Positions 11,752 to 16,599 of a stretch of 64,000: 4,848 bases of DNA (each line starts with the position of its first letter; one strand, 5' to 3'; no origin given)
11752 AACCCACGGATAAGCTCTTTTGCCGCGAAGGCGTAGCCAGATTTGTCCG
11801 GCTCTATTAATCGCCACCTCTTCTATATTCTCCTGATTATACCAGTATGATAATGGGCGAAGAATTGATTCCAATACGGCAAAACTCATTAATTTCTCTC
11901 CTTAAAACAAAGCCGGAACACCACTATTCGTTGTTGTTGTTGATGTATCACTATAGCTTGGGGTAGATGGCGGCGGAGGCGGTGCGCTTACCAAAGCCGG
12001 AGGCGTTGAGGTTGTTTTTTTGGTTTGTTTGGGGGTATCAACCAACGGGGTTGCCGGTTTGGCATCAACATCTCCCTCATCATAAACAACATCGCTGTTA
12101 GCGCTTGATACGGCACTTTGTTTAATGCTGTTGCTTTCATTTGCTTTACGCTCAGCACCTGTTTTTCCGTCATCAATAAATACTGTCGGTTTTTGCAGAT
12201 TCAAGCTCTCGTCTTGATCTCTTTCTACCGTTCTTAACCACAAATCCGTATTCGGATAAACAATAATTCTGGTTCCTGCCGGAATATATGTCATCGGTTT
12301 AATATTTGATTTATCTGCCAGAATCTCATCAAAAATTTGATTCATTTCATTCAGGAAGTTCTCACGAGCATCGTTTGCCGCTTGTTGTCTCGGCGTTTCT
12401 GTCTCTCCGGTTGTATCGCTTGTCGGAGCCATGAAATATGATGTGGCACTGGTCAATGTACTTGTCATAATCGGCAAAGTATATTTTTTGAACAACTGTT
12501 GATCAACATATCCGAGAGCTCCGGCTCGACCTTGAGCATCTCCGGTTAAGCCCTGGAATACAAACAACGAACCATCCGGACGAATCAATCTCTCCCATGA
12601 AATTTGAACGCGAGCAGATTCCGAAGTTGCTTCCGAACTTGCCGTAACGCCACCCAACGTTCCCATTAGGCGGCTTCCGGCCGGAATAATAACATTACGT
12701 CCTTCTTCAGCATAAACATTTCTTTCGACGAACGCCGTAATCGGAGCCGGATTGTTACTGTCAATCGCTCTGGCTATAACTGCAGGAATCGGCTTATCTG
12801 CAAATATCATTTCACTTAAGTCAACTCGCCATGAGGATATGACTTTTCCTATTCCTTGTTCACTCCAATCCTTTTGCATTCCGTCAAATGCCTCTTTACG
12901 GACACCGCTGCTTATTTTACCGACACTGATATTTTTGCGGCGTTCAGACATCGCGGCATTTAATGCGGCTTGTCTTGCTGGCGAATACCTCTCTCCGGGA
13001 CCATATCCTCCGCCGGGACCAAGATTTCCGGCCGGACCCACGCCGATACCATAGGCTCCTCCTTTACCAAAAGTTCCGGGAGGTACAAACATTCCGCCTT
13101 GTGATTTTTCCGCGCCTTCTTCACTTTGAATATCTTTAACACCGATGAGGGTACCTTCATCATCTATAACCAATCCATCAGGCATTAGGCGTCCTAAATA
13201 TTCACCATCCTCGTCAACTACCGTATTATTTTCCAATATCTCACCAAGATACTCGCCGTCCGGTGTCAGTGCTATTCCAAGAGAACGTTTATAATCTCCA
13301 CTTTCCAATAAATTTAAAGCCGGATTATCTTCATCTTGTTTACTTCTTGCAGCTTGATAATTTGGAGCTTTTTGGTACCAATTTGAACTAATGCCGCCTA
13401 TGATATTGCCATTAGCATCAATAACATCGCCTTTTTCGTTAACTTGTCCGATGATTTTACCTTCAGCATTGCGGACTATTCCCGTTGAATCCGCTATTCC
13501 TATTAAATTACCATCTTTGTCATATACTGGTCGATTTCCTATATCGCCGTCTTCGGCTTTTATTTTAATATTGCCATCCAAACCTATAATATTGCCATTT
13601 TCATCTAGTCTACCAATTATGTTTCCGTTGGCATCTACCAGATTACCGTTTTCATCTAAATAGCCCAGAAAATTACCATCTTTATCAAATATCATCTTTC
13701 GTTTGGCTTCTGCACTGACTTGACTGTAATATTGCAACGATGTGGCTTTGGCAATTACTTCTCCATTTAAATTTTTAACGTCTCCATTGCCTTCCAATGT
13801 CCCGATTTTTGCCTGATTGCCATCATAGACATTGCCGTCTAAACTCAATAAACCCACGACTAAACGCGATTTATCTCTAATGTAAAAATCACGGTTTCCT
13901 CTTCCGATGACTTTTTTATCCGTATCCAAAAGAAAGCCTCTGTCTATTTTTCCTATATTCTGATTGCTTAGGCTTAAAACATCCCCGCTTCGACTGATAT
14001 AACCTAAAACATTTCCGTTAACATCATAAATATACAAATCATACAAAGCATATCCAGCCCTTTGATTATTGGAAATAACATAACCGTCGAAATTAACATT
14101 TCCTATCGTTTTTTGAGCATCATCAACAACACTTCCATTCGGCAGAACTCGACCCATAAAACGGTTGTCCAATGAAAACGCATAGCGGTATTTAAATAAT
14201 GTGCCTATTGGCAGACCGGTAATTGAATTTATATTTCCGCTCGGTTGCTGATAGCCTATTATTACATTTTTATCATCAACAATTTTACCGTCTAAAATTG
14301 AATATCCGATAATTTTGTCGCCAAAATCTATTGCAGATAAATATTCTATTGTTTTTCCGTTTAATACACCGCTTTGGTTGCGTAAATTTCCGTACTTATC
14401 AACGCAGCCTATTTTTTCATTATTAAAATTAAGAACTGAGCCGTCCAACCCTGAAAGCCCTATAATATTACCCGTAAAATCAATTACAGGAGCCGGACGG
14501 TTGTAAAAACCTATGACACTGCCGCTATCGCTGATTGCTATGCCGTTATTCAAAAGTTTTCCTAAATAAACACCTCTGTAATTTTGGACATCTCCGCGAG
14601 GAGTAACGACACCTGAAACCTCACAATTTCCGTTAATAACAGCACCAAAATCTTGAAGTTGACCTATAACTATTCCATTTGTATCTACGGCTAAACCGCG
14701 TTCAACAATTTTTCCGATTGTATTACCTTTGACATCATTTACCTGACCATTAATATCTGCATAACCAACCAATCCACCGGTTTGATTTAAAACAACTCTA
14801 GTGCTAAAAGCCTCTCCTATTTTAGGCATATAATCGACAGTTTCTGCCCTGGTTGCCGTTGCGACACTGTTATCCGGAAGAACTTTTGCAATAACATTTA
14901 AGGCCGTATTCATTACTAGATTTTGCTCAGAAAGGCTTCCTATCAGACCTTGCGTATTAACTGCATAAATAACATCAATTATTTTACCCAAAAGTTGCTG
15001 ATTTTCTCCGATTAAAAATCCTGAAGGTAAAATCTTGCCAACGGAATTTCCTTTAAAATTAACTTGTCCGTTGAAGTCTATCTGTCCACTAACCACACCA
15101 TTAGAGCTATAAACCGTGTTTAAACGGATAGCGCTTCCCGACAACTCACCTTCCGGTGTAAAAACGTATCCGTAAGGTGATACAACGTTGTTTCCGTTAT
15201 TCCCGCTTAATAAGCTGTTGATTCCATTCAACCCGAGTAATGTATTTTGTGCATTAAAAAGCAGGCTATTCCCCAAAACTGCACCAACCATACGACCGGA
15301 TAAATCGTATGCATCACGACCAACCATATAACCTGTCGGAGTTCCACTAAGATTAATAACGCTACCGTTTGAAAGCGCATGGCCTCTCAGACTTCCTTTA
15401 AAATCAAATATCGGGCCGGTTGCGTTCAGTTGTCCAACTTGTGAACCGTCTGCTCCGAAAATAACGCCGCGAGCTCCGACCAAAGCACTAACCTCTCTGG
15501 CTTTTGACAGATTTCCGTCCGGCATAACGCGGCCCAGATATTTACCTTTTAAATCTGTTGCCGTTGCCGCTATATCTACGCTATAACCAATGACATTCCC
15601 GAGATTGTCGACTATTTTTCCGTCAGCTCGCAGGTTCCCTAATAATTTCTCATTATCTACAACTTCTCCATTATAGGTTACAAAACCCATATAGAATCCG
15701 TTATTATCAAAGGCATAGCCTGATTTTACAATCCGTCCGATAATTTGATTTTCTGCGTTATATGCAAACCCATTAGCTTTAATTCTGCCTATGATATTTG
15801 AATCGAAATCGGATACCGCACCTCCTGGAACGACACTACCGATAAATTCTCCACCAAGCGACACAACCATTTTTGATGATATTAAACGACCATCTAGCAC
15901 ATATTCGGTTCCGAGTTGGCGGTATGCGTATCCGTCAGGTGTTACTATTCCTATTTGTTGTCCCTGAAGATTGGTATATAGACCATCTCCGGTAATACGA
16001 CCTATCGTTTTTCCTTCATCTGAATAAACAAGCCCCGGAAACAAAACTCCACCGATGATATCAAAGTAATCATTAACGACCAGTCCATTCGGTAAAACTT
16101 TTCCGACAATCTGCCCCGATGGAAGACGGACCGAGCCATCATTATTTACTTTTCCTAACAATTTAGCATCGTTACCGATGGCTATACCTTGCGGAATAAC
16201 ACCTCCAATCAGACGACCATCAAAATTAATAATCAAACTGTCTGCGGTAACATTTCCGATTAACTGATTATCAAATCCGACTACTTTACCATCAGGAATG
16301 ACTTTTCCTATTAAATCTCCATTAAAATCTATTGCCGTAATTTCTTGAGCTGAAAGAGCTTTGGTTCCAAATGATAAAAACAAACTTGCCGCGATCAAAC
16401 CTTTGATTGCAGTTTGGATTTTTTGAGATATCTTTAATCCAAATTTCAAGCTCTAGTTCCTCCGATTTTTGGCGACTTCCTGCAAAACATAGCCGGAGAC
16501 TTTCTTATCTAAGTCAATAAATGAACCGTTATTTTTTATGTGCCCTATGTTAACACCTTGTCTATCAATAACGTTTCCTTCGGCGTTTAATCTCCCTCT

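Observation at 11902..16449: CagY-like giant VirB10: ~950 aa of 17-18 residue DG/NG repeats ahead of the TrbI/VirB10 barrel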

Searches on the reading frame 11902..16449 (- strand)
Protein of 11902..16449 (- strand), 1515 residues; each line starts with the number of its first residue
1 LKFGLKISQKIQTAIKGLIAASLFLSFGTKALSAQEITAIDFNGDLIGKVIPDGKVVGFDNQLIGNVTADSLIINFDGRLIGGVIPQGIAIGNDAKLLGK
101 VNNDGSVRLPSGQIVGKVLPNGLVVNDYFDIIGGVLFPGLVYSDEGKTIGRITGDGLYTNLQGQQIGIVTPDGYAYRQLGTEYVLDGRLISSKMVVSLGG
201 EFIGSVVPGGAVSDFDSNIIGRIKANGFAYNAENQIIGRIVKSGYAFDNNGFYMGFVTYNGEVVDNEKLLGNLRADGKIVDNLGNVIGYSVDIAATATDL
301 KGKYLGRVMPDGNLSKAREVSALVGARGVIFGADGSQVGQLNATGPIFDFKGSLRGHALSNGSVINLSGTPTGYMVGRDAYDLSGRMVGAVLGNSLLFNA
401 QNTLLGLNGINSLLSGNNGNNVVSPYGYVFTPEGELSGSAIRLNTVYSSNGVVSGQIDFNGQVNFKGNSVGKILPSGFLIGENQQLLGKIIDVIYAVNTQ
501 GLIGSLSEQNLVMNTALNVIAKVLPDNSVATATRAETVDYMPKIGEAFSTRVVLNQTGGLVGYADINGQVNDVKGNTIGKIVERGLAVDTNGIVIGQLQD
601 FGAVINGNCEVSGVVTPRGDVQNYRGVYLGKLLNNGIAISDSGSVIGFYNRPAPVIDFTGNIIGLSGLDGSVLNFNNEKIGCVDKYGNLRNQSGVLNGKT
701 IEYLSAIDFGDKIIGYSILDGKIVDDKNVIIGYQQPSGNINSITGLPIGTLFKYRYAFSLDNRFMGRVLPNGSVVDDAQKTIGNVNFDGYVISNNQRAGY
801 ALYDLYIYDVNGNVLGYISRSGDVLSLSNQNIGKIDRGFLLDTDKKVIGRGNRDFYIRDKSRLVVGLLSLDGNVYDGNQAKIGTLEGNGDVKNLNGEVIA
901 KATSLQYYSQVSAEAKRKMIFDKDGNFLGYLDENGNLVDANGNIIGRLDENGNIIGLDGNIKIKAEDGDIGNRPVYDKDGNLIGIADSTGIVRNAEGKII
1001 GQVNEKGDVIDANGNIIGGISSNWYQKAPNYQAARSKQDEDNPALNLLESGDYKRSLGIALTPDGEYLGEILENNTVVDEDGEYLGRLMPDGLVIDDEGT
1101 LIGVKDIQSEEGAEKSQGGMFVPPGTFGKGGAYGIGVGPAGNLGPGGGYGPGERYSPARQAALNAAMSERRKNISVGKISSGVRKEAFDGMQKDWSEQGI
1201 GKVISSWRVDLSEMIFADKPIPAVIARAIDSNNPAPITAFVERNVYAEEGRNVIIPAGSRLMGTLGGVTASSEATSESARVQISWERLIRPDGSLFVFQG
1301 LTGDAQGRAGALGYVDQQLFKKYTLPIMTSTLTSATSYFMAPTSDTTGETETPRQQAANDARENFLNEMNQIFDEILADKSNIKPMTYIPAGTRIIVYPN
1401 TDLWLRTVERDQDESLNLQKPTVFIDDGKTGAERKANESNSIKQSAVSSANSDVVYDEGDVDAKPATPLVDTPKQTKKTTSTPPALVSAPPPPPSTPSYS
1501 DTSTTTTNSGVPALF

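Call 4: search_protein_families(library=pfam, proteins=[window:11902-16449:-], max_evalue=0.01)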
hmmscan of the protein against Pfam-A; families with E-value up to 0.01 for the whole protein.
window:11902-16449:- (1515 aa): 4 families
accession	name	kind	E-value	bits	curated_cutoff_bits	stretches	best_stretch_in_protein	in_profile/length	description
PF21785.3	Bflower_2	-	2.1e-58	195.5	38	5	807-906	4-100/112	5-fold beta-flower protein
PF03743.19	TrbI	-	9e-37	127.2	35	1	1215-1405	2-188/188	Bacterial conjugation TrbI-like protein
PF21784.3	Bflower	-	3.2e-20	73.1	25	2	796-849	9-61/116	4-fold beta flower protein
PF12396.14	DUF3659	-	6.3e-07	29.6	24.8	0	240-289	8-54/61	Protein of unknown function (DUF3659)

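Call 5: search_protein_families(library=ncbifam, proteins=[window:11902-16449:-], max_evalue=0.01)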
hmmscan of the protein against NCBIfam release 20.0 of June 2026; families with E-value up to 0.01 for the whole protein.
window:11902-16449:- (1515 aa): 4 families
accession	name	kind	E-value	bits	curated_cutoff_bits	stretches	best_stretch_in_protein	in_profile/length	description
NF038092.1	T4SS_ComB10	equivalog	2.8e-34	118.4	300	1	1209-1407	18-213/225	DNA type IV secretion system protein ComB10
NF038091.1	T4SS_VirB10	equivalog_domain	1e-30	106.8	220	1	1214-1409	10-195/197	type IV secretion system protein VirB10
NF010405.0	PRK13831.1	subfamily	3.9e-15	55.7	386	1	1221-1404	251-426/433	IncP-type conjugal transfer protein TrbI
NF010429.0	PRK13855.1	equivalog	0.0022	17.3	374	1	1220-1344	187-306/377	type IV secretion system protein VirB10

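Call 10: find_homologous_proteins(query=window:11902-16449:-, max_evalue=0.00001)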
Query window:11902-16449:- (1515 aa): 1050 proteins with E <= 0.00001 among 8000 candidates; the best 120 are listed.
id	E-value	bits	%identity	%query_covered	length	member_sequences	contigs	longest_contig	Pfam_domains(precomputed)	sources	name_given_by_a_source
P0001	0.0e+0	3327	100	100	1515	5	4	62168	PF21784.4,PF12396.15,PF21785.4,PF03743.20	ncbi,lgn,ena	-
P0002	0.0e+0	2855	84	100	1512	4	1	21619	PF21784.4,PF12396.15,PF21785.4,PF03743.20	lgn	-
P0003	0.0e+0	2612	75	97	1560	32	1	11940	PF21784.4,PF12396.15,PF21785.4,PF03743.20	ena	-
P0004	0.0e+0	2254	68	98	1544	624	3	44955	PF21784.4,PF12396.15,PF21785.4,PF03743.20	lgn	-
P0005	0.0e+0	2195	66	98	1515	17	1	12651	PF21784.4,PF12396.15,PF21785.4,PF03743.20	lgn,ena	-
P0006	0.0e+0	2191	65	98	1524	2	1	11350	PF21784.4,PF12396.15,PF21785.4,PF03743.20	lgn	-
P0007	0.0e+0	2180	66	99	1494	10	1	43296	PF21784.4,PF12396.15,PF21785.4,PF03743.20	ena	-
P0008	0.0e+0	2172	64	100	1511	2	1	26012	PF21784.4,PF12396.15,PF21785.4,PF03743.20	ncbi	-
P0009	0.0e+0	2169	65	100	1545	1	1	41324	PF21784.4,PF12396.15,PF21785.4,PF03743.20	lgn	-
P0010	0.0e+0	2169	65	100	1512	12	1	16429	PF21784.4,PF12396.15,PF21785.4,PF03743.20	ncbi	-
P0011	0.0e+0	2153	66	99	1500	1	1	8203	PF21784.4,PF12396.15,PF21785.4,PF03743.20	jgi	-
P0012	0.0e+0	2142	65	97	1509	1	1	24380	PF21784.4,PF12396.15,PF21785.4,PF03743.20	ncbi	-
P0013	0.0e+0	2129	65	98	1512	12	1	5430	PF21784.4,PF12396.15,PF21785.4,PF03743.20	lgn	-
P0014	0.0e+0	2121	64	100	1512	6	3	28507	PF21784.4,PF12396.15,PF21785.4,PF03743.20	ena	-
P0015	0.0e+0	2112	64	98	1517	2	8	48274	PF21784.4,PF12396.15,PF21785.4,PF03743.20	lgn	-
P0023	0.0e+0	2078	63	98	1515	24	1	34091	PF21784.4,PF12396.15,PF21785.4,PF03743.20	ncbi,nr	ncbi:MAG: hypothetical protein IJ482_00745 [Alphaproteobacteria bacterium]|nr:hypothetical protein [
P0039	0.0e+0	1935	52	73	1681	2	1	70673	PF21784.4,PF05593.20,PF12396.15,PF21785.4,PF03743.20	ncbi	-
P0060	0.0e+0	1827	58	99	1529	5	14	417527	PF21784.4,PF12396.15,PF21785.4,PF03743.20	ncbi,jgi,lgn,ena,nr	ncbi:MAG: hypothetical protein E7020_06635 [Alphaproteobacteria bacterium]|nr:hypothetical protein [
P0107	0.0e+0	1680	53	98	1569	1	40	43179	PF21784.4,PF12396.15,PF21785.4,PF03743.20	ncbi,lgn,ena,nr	ncbi:MAG: hypothetical protein EGQ57_06065 [Alphaproteobacteria bacterium]|nr:hypothetical protein [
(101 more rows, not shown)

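Call 16: list_cluster_members(proteins=[P0001, P0023, P0060, P0107, P0039])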
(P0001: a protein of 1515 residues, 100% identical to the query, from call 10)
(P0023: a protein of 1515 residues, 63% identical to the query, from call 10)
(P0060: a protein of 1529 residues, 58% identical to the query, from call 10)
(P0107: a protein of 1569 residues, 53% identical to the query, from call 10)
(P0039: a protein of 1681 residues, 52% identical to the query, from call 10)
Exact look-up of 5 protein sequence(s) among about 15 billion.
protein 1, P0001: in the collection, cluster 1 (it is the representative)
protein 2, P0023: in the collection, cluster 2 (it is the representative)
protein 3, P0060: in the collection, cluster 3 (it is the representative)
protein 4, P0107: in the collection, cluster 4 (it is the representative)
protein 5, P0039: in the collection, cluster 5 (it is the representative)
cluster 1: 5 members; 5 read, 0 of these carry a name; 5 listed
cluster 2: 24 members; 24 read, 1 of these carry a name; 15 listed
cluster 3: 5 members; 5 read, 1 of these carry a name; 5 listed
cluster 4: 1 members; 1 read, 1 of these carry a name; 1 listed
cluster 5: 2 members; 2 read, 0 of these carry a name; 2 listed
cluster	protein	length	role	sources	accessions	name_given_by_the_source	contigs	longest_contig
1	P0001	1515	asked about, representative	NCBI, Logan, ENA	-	-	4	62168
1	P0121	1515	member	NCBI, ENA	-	-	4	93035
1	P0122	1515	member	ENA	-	-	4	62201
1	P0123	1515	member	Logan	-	-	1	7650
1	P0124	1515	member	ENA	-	-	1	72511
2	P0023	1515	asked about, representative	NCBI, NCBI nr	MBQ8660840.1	MAG: hypothetical protein IJ482_00745 [Alphaproteobacteria bacterium] | hypothetical protein [Alphaproteobacteria bacterium]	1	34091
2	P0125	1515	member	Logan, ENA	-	-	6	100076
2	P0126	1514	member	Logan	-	-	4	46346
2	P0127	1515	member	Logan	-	-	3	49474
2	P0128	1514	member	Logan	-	-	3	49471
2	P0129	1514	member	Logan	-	-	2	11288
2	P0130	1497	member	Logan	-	-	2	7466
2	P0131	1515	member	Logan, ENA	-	-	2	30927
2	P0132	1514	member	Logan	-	-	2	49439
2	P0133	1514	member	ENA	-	-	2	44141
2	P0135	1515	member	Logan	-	-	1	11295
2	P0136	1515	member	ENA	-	-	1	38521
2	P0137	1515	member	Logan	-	-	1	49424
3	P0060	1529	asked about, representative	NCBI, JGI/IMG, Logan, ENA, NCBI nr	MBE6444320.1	MAG: hypothetical protein E7020_06635 [Alphaproteobacteria bacterium] | hypothetical protein [Alphaproteobacteria bacterium]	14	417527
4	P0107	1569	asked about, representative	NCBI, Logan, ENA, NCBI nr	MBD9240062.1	MAG: hypothetical protein EGQ57_06065 [Alphaproteobacteria bacterium] | hypothetical protein [Alphaproteobacteria bacterium]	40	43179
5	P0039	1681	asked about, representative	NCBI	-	-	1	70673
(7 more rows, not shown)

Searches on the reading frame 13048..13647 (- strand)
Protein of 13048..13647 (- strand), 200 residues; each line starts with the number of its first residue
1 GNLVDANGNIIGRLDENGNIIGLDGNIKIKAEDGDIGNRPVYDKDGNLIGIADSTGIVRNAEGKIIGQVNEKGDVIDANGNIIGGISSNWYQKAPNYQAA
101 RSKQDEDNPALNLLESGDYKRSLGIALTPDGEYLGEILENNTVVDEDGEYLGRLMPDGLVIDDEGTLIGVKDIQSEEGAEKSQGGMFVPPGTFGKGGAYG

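Call 39: search_protein_families(library=pfam, proteins=[window:13048-13647:-], max_evalue=0.01)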
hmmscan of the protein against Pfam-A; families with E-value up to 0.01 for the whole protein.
seq(200 aa): 4 families
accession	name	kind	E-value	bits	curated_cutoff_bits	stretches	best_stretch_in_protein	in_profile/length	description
PF21785.3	Bflower_2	-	6.3e-09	36.1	38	1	35-93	30-87/112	5-fold beta-flower protein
PF21784.3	Bflower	-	1.3e-08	35.6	25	1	40-100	2-61/116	4-fold beta flower protein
PF12396.14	DUF3659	-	5.9e-07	29.7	24.8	0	1-52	12-55/61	Protein of unknown function (DUF3659)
PF05593.20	RHS_repeat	-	0.0047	17.7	22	0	42-58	1-17/38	RHS Repeat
